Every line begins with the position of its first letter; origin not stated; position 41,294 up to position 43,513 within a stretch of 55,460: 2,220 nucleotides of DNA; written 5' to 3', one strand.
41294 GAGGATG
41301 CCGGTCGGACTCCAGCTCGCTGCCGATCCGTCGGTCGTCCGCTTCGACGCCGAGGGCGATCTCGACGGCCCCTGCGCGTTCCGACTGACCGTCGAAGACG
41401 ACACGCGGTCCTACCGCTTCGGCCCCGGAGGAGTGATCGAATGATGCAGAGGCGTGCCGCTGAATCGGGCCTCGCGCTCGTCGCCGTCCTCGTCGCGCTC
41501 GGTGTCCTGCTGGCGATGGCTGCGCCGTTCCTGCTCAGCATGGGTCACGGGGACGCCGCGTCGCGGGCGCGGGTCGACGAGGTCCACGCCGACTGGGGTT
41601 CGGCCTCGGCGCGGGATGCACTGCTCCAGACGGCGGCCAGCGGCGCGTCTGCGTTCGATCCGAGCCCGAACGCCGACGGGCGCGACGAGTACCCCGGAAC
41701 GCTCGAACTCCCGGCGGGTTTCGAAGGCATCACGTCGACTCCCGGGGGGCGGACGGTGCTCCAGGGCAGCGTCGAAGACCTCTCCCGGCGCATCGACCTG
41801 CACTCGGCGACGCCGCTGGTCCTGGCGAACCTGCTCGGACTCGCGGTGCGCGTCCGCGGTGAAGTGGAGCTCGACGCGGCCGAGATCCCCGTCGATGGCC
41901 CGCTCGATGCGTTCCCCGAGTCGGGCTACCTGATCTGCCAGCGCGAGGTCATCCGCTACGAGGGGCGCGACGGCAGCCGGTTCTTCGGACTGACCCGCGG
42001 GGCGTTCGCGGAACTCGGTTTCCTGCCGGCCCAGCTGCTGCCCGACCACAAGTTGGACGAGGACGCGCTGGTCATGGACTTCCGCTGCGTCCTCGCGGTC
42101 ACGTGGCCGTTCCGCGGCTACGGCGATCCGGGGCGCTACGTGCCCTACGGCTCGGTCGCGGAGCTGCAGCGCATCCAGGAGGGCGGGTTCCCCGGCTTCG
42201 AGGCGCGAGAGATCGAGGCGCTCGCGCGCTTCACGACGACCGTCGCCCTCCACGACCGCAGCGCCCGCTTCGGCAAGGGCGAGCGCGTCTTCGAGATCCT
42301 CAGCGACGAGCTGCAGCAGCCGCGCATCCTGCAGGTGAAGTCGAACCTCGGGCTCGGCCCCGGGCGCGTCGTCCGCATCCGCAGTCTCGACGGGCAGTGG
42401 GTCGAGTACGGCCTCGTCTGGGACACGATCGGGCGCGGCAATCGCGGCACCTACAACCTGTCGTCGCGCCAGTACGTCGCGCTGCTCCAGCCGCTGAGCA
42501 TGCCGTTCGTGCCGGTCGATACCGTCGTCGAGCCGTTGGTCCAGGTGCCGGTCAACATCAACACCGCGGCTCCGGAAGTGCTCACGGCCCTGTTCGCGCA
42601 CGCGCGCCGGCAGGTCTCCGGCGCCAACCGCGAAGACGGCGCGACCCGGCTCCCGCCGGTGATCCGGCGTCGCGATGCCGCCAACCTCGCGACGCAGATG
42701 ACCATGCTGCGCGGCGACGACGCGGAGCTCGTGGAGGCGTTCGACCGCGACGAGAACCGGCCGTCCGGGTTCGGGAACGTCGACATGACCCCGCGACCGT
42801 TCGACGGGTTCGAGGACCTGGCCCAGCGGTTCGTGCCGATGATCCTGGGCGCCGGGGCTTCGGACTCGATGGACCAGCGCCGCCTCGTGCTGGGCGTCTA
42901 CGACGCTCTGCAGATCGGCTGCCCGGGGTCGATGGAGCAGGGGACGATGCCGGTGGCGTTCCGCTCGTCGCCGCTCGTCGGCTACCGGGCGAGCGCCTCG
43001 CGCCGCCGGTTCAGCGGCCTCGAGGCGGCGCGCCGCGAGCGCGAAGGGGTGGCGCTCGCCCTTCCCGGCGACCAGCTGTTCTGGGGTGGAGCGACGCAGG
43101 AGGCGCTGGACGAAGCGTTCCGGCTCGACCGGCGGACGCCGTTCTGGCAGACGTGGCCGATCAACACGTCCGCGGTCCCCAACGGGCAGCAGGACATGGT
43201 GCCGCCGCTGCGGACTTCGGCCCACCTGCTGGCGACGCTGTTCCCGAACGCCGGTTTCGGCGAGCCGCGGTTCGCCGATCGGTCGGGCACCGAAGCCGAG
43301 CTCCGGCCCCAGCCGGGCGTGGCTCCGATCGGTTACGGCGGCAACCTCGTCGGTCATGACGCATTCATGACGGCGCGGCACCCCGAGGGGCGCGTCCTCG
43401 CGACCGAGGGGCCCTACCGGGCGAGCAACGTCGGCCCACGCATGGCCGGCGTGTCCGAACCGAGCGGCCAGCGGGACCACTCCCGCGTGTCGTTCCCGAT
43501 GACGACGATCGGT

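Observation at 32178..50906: Eleven-gene, translationally coupled FHA + GspL/M-like + TPR + five-pseudopilin block that lacks the motor, platform, secretin and peptidase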

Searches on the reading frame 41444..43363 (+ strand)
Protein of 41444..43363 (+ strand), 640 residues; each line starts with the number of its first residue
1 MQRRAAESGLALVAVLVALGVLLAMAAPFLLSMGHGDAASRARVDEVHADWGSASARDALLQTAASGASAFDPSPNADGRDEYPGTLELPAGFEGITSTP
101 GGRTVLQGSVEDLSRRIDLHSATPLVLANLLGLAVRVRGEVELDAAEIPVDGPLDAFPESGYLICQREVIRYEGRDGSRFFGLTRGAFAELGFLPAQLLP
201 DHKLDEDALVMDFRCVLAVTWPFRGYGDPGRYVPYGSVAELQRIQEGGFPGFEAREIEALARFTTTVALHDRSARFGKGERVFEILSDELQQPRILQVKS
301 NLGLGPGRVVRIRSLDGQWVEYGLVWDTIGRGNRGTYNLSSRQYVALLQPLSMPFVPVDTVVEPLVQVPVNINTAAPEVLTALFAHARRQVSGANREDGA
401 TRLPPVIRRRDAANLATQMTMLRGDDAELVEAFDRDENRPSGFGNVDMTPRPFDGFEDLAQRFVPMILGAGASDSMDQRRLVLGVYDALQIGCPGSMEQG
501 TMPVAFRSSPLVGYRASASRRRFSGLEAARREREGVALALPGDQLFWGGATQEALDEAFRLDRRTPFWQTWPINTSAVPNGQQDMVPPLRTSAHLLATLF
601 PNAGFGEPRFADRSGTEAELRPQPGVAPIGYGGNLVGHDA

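Call 45: predict_structure(alignment_id=A4)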
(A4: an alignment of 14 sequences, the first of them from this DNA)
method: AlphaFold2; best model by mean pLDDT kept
length: 640 residues; sequences in the alignment: 14
mean_pLDDT: 72.5   pTM: 0.73
mean pLDDT of the five models: 72.5, 68.9, 64.4, 52.7, 50.4
residues with pLDDT >= 90: 115; 70-90: 306; 50-70: 100; < 50: 119
segments of 3 or more residues with pLDDT < 50: 1-5, 69-75, 95-100, 331-340, 390-401, 440-443, 544-587, 612-640
pLDDT, mean of each block of 10 residues (from residue 1): 48 82 78 73 83 83 64 52 58 48 72 83 91 90 92 91 93 95 92 87 86 94 83 88 87 92 79 70 88 87 81 91 84 43 83 91 84 86 73 39 66 87 71 58 62 79 77 68 79 70 74 82 77 78 47 45 35 34 47 74 70 40 31 31
secondary structure, 60 per line:
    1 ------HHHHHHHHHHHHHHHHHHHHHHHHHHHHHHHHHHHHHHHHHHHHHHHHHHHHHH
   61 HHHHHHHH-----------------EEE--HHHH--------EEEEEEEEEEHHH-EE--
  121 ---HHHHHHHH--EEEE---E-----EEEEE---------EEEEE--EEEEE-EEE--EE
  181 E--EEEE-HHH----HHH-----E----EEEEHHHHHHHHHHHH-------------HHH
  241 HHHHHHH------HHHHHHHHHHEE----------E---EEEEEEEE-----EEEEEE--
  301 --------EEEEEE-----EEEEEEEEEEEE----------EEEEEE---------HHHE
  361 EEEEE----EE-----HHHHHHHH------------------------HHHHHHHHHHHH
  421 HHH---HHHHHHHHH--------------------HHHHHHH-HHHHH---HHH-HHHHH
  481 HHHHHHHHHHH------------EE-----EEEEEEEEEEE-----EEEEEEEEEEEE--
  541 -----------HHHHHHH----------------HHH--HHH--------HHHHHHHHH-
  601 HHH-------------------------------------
elements in order: H7-68 E86-88 H91-94 E103-112 H124-131 E134-137 E147-151 E161-165 E168-172 E174-176 E179-181 E184-187 E209-212 H213-224 H238-247 H254-263 E280-287 E293-298 E309-314 E320-331 E342-347 E360-365 H377-384 H409-423 H427-435 H456-462 H464-468 H476-491 E511-521 E527-538 H552-558 H591-599

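Call 47: fold_search(model_id=the predicted structure, library=pdb)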
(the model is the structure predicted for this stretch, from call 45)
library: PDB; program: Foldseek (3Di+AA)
matches with E <= 10: 330; with E <= 0.001: 0
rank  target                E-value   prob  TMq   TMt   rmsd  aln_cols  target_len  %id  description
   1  7unt                  2.1e-03  0.77  0.11  0.14  20.2       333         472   11  Compact IF2-GDP bound to the Pseudomonas aeruginosa 70S ribosome initiation complex, from focused classification and ref (released 2022-06-22)
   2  9hfo_7                5.8e-03  0.75  0.12  0.14  29.2       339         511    8  Translation-initiation state of human mitochondrial ribosome small subunit (State G) (released 2025-04-23)
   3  7yyp                  1.9e-02  0.23  0.09  0.10  28.0       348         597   10  Structure of aIF5B from Pyrococcus abyssi complexed with GDP (released 2022-06-29)
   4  9in6_M                2.6e-02  1.00  0.10  0.16   2.9        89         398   13  Capsid of Vibrio cholerae phage mature VP1 (released 2024-08-14)
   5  4g6i_B                3.3e-02  0.44  0.12  0.27  13.7       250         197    9  Crystallographic structure of trimeric riboflavin synthase from Brucella abortus in complex with roseoflavin (released 2014-03-12)
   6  7zki_7                7.2e-02  0.13  0.09  0.10  31.3       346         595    9  Cryo-EM structure of aIF1A:aIF5B:Met-tRNAiMet complex from a Pyrococcus abyssi 30S initiation complex (released 2022-07-20)
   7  1g7t                  8.5e-02  0.14  0.09  0.10  28.8       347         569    8  X-RAY STRUCTURE OF TRANSLATION INITIATION FACTOR IF2/EIF5B COMPLEXED WITH GDPNP (released 2000-12-01)
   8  8yk3_B                9.0e-02  0.25  0.11  0.11  22.1       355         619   10  Blood group B alpha-1,3-galactosidase AgaBb from Bifidobacterium bifidum, construct T7-tag_24-673 (released 2024-07-10)
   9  1ha3_B                9.5e-02  0.51  0.10  0.16  15.6       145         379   12  ELONGATION FACTOR TU IN COMPLEX WITH aurodox (released 2001-05-15)
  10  3fpp_A                1.2e-01  0.23  0.09  0.20  17.2       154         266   16  Crystal structure of E.coli MacA (released 2009-04-28)
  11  4v68_AZ               1.4e-01  0.47  0.10  0.16  16.8       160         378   13  T. thermophilus 70S ribosome in complex with mRNA, tRNAs and EF-Tu.GDP.kirromycin ternary complex, fitted to a 6.4 A  (released 2014-07-09)
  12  1aip_A                1.5e-01  0.60  0.10  0.17  17.2       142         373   14  EF-TU EF-TS COMPLEX FROM THERMUS THERMOPHILUS (released 1997-10-22)
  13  5w75_C                1.5e-01  0.51  0.10  0.16  14.6       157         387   13  Crystal Structure of Reconstructed Bacterial Elongation Factor Node 168 (released 2018-04-25)
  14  1ha3_A                1.7e-01  0.44  0.10  0.15  15.5       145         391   13  ELONGATION FACTOR TU IN COMPLEX WITH aurodox (released 2001-05-15)
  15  2c78                  1.8e-01  0.41  0.10  0.15  16.5       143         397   12  EF-Tu complexed with a GTP analog and the antibiotic pulvomycin (released 2006-03-16)
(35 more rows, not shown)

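Call 74: fold_search(model_id=the predicted structure, library=viral)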
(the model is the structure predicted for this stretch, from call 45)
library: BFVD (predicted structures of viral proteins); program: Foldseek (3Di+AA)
matches with E <= 10: 577; with E <= 0.001: 40
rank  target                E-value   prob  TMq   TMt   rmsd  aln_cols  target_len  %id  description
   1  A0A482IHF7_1          1.6e-08  1.00  0.13  0.09  25.7       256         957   16  (no name in the UniProt tables at hand)
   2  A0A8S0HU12            3.7e-07  1.00  0.12  0.24  13.0       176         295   14  (no name in the UniProt tables at hand)
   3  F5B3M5                5.5e-07  1.00  0.12  0.06  27.7       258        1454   18  (no name in the UniProt tables at hand)
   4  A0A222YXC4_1          2.2e-06  1.00  0.11  0.05  20.5       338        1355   10  Baseplate wedge initiator [Synechococcus phage Bellamy]
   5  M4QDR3                3.7e-06  1.00  0.12  0.07  21.5       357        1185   13  Uncharacterized protein (Fragment) [Cyanophage P-RSM1]
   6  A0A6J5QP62            6.5e-06  1.00  0.11  0.09  24.2       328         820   13  Uncharacterized protein [uncultured Caudovirales phage]
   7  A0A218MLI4            1.8e-05  1.00  0.10  0.21  17.5       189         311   13  Uncharacterized protein [uncultured virus]
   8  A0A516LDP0            1.8e-05  0.98  0.10  0.16  29.2       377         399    8  (no name in the UniProt tables at hand)
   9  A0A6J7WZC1            2.8e-05  1.00  0.12  0.17  16.2       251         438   12  Uncharacterized protein [uncultured Caudovirales phage]
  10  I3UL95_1              3.1e-05  1.00  0.11  0.06  16.2       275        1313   12  (no name in the UniProt tables at hand)
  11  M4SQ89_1              3.5e-05  1.00  0.11  0.05  16.2       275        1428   13  (no name in the UniProt tables at hand)
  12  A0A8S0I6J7            3.7e-05  1.00  0.12  0.19  13.8       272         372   11  (no name in the UniProt tables at hand)
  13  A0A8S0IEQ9            5.4e-05  0.97  0.13  0.16  19.2       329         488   12  (no name in the UniProt tables at hand)
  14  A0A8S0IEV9            5.8e-05  1.00  0.12  0.33   8.1       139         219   18  (no name in the UniProt tables at hand)
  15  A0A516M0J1            6.8e-05  0.97  0.12  0.14  20.7       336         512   12  (no name in the UniProt tables at hand)
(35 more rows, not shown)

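Call 91: search_protein_representatives(alignment_id=A4)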
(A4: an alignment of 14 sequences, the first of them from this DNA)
Query: 14 sequences, 632 profile positions. Proteins with E-value up to 0.001 (for the whole library): 1201; up to 1e-10: 575; up to 1e-30: 331. The best 150 are listed.
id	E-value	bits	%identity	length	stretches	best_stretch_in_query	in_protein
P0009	1.8e-263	891.9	-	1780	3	1-631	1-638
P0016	1.1e-253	859.5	-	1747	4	9-631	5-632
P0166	3.7e-237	805.0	-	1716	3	7-620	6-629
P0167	1.2e-228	776.9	-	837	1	9-623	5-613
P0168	3.1e-221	752.4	-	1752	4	1-627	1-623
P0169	1.6e-217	740.2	-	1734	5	9-625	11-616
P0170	1.7e-209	713.6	-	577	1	9-581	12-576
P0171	2.2e-204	696.7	-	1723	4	9-620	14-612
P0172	9.0e-201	684.8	-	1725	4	12-620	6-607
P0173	1.9e-198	677.1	-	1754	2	13-624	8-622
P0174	1.7e-183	627.7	-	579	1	48-568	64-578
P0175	1.0e-167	575.6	-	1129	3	10-621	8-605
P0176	2.7e-158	544.5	-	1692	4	9-624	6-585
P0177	1.1e-151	522.6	-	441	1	8-430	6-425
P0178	4.1e-151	520.7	-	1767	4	6-626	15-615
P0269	2.3e-79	283.7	-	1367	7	9-391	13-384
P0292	2.1e-71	257.4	-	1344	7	7-393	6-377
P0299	3.3e-69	250.2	-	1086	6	9-213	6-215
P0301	1.9e-68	247.6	-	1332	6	10-549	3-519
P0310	9.0e-66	238.8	-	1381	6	6-397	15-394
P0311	2.0e-65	237.6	-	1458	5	6-393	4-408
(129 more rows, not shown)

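Call 92: search_protein_families(library=pfam, max_evalue=0.01, proteins=[P0269, P0292, P0299, P0301, P0310, P0311])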
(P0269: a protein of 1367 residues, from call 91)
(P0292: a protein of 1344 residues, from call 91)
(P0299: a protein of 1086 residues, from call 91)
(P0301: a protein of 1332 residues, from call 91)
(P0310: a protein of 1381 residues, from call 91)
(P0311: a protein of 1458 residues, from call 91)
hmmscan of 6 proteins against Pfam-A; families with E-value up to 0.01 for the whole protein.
P0269 (1367 aa): 0 families

P0292 (1344 aa): 2 families
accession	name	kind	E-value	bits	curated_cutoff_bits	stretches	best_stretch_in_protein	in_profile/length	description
PF13385.13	Laminin_G_3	-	1.2e-07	32.4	27.6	1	598-708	6-110/151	Concanavalin A-like lectin/glucanases superfamily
PF12836.13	HHH_3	-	0.00096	19.7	27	0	218-247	25-54/65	Helix-hairpin-helix motif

P0299 (1086 aa): 1 family
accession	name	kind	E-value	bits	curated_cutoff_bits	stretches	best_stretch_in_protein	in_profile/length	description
PF03934.19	T2SSK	-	0.00068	20.4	24.2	0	360-378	1-19/63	Type II secretion system (T2SS), protein K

P0301 (1332 aa): 1 family
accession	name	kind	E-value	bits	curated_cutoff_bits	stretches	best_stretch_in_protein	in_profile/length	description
PF13385.13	Laminin_G_3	-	1.3e-07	32.3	27.6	1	583-692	3-106/151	Concanavalin A-like lectin/glucanases superfamily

P0310 (1381 aa): 1 family
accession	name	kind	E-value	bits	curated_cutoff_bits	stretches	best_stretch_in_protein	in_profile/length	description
PF14341.11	PilX_N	-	0.0094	16.4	25.5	0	23-73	1-51/51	PilX N-terminal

P0311 (1458 aa): 3 families
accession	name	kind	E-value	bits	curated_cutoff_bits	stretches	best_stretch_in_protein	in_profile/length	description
PF13385.13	Laminin_G_3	-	4.2e-06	27.4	27.6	1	645-754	10-114/151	Concanavalin A-like lectin/glucanases superfamily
PF23666.2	Rcc01698_C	-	0.00073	20.3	27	0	1255-1311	41-95/98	Rcc01698-like, C-terminal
PF12836.13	HHH_3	-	0.005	17.4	27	0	384-404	4-23/65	Helix-hairpin-helix motif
